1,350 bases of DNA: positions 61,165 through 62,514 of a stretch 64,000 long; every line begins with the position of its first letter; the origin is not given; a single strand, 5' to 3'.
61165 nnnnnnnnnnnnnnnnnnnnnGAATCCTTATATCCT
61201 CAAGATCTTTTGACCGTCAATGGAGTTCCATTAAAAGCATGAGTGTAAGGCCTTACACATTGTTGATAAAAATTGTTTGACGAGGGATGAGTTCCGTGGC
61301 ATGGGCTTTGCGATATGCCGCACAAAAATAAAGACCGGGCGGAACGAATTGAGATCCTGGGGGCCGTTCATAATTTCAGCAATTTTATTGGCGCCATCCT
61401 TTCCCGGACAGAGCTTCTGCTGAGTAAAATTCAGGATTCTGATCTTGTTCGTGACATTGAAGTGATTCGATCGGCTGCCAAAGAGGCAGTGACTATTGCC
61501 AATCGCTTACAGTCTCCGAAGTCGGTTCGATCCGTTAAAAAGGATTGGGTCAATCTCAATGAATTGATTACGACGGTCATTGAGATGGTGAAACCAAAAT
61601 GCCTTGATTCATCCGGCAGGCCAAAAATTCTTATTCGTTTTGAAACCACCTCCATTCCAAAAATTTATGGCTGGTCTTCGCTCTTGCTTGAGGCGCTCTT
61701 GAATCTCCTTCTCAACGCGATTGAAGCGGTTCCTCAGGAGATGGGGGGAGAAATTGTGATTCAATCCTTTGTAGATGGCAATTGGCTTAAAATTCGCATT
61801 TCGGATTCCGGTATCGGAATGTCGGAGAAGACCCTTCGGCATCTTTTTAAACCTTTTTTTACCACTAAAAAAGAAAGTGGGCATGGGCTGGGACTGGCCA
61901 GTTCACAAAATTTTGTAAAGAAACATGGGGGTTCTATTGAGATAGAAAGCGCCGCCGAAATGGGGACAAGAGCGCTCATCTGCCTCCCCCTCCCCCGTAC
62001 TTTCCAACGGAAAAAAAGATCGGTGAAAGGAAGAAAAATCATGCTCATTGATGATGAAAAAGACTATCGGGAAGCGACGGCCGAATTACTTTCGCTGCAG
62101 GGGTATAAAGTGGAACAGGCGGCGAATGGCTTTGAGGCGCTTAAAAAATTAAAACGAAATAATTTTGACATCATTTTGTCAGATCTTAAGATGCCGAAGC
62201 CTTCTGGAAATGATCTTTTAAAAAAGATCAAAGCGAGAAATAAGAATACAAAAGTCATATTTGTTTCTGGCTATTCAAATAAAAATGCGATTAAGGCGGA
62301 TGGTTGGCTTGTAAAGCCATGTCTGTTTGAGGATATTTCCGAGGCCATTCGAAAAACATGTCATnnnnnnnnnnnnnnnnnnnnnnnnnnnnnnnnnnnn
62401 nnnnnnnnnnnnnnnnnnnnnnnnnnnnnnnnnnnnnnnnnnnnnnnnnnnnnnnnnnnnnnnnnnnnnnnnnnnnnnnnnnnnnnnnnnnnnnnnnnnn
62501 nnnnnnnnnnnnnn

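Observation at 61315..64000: Signalling module made of a hybrid HK-REC, a PAS-DHp protein without an ATPase domain, and an NtrC-like regulator with a degenerate AAA+ domain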

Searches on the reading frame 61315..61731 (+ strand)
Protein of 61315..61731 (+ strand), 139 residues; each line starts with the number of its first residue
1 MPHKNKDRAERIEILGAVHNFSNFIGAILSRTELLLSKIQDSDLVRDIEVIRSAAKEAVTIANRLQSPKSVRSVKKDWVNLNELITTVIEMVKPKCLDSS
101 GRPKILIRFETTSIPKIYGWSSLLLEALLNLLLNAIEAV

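Call 74: search_solved_structures(query=window:61315-61731:+, max_evalue=0.01, show_alignments=3)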
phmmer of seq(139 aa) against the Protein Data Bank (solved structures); distinct sequences matched with E-value up to 0.01: 0.

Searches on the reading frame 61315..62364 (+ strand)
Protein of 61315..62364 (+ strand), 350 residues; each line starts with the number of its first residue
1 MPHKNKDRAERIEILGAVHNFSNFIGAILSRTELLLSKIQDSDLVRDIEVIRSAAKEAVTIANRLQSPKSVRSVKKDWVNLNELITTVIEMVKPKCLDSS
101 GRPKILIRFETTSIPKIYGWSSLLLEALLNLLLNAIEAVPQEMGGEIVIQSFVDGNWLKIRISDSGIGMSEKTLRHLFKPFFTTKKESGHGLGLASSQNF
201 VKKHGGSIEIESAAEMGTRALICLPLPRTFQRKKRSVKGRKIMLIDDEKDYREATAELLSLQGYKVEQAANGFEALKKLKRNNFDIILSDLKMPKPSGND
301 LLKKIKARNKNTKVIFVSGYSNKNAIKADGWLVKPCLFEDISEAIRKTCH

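Call 5: search_protein_families(library=pfam, proteins=[window:61315-62364:+], max_evalue=0.01)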
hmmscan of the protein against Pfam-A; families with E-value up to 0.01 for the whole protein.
window:61315-62364:+ (350 aa): 3 families
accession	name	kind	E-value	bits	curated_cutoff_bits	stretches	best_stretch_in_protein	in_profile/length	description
PF02518.31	HATPase_c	-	6.5e-23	81.7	26.4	1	123-227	5-110/111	Histidine kinase-, DNA gyrase B-, and HSP90-like ATPase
PF00072.30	Response_reg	-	2.9e-22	79.3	30.2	1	242-345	1-110/111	Response regulator receiver domain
PF14501.12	HATPase_c_5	-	2.6e-08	34.2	22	1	127-214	9-92/102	GHKL domain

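Call 6: search_protein_families(library=ncbifam, proteins=[window:61315-62364:+], max_evalue=0.01)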
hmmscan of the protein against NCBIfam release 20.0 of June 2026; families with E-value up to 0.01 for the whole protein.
window:61315-62364:+ (350 aa): 155 families (the best 25 are shown)
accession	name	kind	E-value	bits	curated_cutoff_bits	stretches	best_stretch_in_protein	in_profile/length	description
NF010076.0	PRK13557.1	subfamily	1.2e-34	119.7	631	1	16-329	169-507/540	histidine kinase famiy protein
NF010411.0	PRK13837.1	equivalog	9.5e-34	116.5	647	1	8-322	443-780/828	two-component system VirA-like sensor kinase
NF046020.1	HisKinCckABruc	equivalog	1.2e-33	116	1000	2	237-344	746-862/868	cell cycle histidine kinase CckA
NF052574.1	HisKinEspCMyxo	equivalog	2.2e-32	112.1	1200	1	43-321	455-749/785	serine histidine kinase EspC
NF046026.1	HisKinCckACaul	equivalog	1.6e-31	109.2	1000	1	16-322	308-643/678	cell cycle histidine kinase CckA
NF008468.0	PRK11360.1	equivalog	3.7e-30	104.9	646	1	45-228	431-610/616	two-component system sensor histidine kinase AtoS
TIGR02956.1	TMAO_torS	equivalog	4.3e-29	101.2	676.5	1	77-319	535-784/967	TMAO reductase system sensor histidine kinase/response regulator TorS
NF007688.0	PRK10364.1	equivalog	8.5e-29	100.6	479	1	75-234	306-457/460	two-component system sensor histidine kinase ZraS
NF008099.0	PRK10841.1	equivalog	1.6e-28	99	920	2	126-237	588-701/949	two-component system sensor histidine kinase RcsC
NF011874.0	PRK15347.1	equivalog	3.6e-27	94.8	852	2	127-228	517-616/921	two component system sensor kinase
NF038297.2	hybrid_HK_HrmK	equivalog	9.2e-26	90.6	725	1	73-318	305-569/607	hybrid histidine kinase/response regulator HrmK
NF041947.1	LuxQ_Vibrio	equivalog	7.2e-24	83.7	1200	1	27-317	489-800/843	quorum-sensing autoinducer 2 sensor kinase/phosphatase LuxQ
TIGR02916.1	PEP_his_kin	equivalog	3.4e-23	82.1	300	1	49-225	515-679/679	XrtA/PEP-CTERM system histidine kinase PrsK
NF008543.0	PRK11466.1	equivalog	6e-23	80.6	982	1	125-318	563-761/914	TMAO reductase system sensor histidine kinase/response regulator TorS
NF052573.1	HisKinEspAMyxo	equivalog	1.5e-22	79.4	1400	1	102-319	484-714/755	serine histidine kinase EspA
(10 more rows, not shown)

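Call 55: search_solved_structures(query=window:61315-62364:+, max_evalue=1e-10, show_alignments=1)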
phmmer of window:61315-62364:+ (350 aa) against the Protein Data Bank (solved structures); distinct sequences matched with E-value up to 1e-10: 27.
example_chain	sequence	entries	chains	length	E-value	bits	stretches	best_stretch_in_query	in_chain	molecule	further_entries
9jfj_A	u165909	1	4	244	7.3e-20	74.6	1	76-228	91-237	Sensor histidine kinase ZraS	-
3a0r_B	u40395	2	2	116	3.3e-17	65.9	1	240-348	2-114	Response regulator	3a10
3a0u_A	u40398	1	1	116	3.7e-17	65.7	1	240-348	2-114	Response regulator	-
3d36_A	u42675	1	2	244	5.6e-17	65.1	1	116-230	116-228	Sporulation kinase B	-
9xzo_A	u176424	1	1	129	7.4e-17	64.7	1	241-348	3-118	De novo protein M1X0B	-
1zy2_A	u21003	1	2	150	1.1e-16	64.2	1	242-348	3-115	transcriptional regulator NtrC1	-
4l4u_A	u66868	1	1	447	6e-16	61.8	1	241-348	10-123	Transcriptional regulator (NtrC family)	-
1ny5_A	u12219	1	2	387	8.6e-16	61.2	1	242-348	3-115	transcriptional regulator (NtrC family)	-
9qq6_A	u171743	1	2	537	1.4e-14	57.3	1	17-226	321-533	histidine kinase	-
5idj_A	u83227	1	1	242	9.6e-14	54.5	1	16-226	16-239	Histidine kinase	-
6qrj_A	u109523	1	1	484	2e-13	53.5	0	79-295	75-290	Hybrid kinase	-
3crn_A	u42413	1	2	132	6.2e-13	51.9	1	240-347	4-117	Response regulator receiver domain protein, CheY-like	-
4gcz_A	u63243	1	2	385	7.5e-13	51.6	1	124-225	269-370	Blue-light photoreceptor, Sensor protein fixL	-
8a3u_A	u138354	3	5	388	8.9e-13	51.3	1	124-225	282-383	Putative Sensory box protein,Sensor protein FixL | Putative Sensory box protein,Putative Sensory box protein,Sensor protein FixL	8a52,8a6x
8a7f_A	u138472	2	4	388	8.9e-13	51.3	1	124-225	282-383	Putative Sensory box protein,Sensor protein FixL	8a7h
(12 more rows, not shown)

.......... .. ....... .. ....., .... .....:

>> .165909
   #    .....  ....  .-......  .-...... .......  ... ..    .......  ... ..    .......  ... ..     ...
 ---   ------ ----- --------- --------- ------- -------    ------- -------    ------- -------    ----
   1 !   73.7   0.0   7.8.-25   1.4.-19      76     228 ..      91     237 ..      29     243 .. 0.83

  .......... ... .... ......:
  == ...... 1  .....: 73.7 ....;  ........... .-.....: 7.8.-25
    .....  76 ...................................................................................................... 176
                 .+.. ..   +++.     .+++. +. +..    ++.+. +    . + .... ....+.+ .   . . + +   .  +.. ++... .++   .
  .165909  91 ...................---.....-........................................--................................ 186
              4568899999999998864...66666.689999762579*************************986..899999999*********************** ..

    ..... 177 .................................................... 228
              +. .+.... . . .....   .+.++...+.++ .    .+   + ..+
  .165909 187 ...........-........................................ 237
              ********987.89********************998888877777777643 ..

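Call 57: list_cluster_members(proteins=[P0023, window:62358-63002:+, window:61315-62364:+])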
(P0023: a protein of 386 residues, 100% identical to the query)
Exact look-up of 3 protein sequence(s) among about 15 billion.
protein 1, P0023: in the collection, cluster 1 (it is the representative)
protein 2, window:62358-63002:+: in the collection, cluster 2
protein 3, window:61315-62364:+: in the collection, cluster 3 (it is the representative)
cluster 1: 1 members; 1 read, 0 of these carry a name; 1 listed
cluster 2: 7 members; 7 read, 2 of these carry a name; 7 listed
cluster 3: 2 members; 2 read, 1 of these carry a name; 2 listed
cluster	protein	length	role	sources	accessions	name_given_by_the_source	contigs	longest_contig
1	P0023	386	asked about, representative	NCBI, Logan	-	-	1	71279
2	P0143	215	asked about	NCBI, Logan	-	-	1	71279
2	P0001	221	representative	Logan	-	-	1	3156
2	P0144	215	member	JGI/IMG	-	PAS domain S-box-containing protein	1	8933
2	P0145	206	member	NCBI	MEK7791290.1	MAG: PAS domain S-box protein, partial [Deltaproteobacteria bacterium]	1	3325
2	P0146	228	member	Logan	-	-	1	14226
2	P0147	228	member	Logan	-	-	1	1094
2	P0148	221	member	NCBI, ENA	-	-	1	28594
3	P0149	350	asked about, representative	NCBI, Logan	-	-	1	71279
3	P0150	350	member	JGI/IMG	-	hypothetical protein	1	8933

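Call 73: find_homologous_proteins(query=window:61315-62364:+, max_evalue=1e-20)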
Query window:61315-62364:+ (350 aa): 1470 proteins with E <= 1e-20 among 8000 candidates; the best 120 are listed.
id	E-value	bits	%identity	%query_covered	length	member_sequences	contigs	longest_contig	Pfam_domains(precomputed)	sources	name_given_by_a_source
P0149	1.2e-225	766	100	100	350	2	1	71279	PF02518.32,PF00072.31,PF14501.13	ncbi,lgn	-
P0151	7.2e-195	665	86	100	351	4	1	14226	PF02518.32,PF00072.31,PF14501.13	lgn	-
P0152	1.5e-185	634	87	96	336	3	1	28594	PF02518.32,PF00072.31,PF14501.13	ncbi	-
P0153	1.1e-168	579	77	100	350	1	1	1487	PF02518.32,PF00072.31,PF14501.13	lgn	-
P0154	1.0e-101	359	50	96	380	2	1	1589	PF02518.32,PF00072.31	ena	-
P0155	2.7e-101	357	52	96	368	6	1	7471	PF02518.32,PF00072.31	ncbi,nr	ncbi:MAG: response regulator [Deltaproteobacteria bacterium]|nr:response regulator [Deltaproteobacte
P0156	5.8e-101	356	52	96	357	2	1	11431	PF02518.32,PF00072.31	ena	-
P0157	3.8e-100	353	51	96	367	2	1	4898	PF02518.32,PF00072.31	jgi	-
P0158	3.6e-98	347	49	96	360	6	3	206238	PF02518.32,PF13589.13,PF00072.31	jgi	-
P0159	1.4e-85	305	46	96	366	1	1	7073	PF02518.32,PF00072.31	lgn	-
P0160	4.5e-71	258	57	63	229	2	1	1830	PF02518.32,PF00072.31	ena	-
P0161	2.8e-63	232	55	58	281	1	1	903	PF02518.32,PF00072.31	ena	-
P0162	1.1e-48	184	32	90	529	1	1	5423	PF02518.32,PF00512.32,PF00072.31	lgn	-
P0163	7.1e-48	182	33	88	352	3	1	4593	PF02518.32,PF00512.32,PF00072.31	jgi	jgi:CheY-like chemotaxis protein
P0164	4.4e-47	179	34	94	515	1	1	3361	PF13581.13,PF02518.32,PF00512.32,PF00072.31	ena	-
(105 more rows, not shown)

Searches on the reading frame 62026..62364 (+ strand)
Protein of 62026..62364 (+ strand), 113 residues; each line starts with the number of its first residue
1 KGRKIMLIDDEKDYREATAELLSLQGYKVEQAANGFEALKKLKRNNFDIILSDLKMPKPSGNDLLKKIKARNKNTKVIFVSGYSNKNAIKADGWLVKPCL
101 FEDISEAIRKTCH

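Call 56: search_solved_structures(query=window:62026-62364:+, max_evalue=1e-8, show_alignments=2)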
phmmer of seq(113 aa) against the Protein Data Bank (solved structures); distinct sequences matched with E-value up to 1e-8: 71 (the best 60 are shown).
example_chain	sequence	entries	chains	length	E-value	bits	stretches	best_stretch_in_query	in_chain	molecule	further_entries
3a0r_B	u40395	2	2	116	3e-18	69.2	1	3-111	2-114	Response regulator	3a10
3a0u_A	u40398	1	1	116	3.5e-18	69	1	3-111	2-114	Response regulator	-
9xzo_A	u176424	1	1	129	6.7e-18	68.1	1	4-111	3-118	De novo protein M1X0B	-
1zy2_A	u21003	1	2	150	1.1e-17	67.4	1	5-111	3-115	transcriptional regulator NtrC1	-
4l4u_A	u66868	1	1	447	3.7e-17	65.7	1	4-111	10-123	Transcriptional regulator (NtrC family)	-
1ny5_A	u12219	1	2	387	4.7e-17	65.4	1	5-111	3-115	transcriptional regulator (NtrC family)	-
3crn_A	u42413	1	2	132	7.9e-14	55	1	3-110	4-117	Response regulator receiver domain protein, CheY-like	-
4h60_A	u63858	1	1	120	1.3e-13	54.3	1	4-108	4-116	Chemotaxis protein CheY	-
4hnr_A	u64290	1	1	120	1.3e-13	54.3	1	4-108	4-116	Chemotaxis protein CheY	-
1pey_A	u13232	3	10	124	1.8e-13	53.8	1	3-110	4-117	Sporulation initiation phosphotransferase F | SPORULATION RESPONSE REGULATORY PROTEIN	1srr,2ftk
1f51_E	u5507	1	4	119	1.9e-13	53.7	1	3-110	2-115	SPORULATION INITIATION PHOSPHOTRANSFERASE F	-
1fsp_A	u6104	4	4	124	3.5e-13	52.9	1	3-110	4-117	STAGE 0 SPORULATION PROTEIN F | SPORULATION RESPONSE REGULATORY PROTEIN | Sporulation initiation phosphotransferase F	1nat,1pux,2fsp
3q15_C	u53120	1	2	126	3.6e-13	52.9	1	3-110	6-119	Sporulation initiation phosphotransferase F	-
2jvi_A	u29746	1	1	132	4.4e-13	52.6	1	3-109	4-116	Sporulation initiation phosphotransferase F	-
2jvj_A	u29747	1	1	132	9.4e-13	51.5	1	3-109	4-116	Sporulation initiation phosphotransferase F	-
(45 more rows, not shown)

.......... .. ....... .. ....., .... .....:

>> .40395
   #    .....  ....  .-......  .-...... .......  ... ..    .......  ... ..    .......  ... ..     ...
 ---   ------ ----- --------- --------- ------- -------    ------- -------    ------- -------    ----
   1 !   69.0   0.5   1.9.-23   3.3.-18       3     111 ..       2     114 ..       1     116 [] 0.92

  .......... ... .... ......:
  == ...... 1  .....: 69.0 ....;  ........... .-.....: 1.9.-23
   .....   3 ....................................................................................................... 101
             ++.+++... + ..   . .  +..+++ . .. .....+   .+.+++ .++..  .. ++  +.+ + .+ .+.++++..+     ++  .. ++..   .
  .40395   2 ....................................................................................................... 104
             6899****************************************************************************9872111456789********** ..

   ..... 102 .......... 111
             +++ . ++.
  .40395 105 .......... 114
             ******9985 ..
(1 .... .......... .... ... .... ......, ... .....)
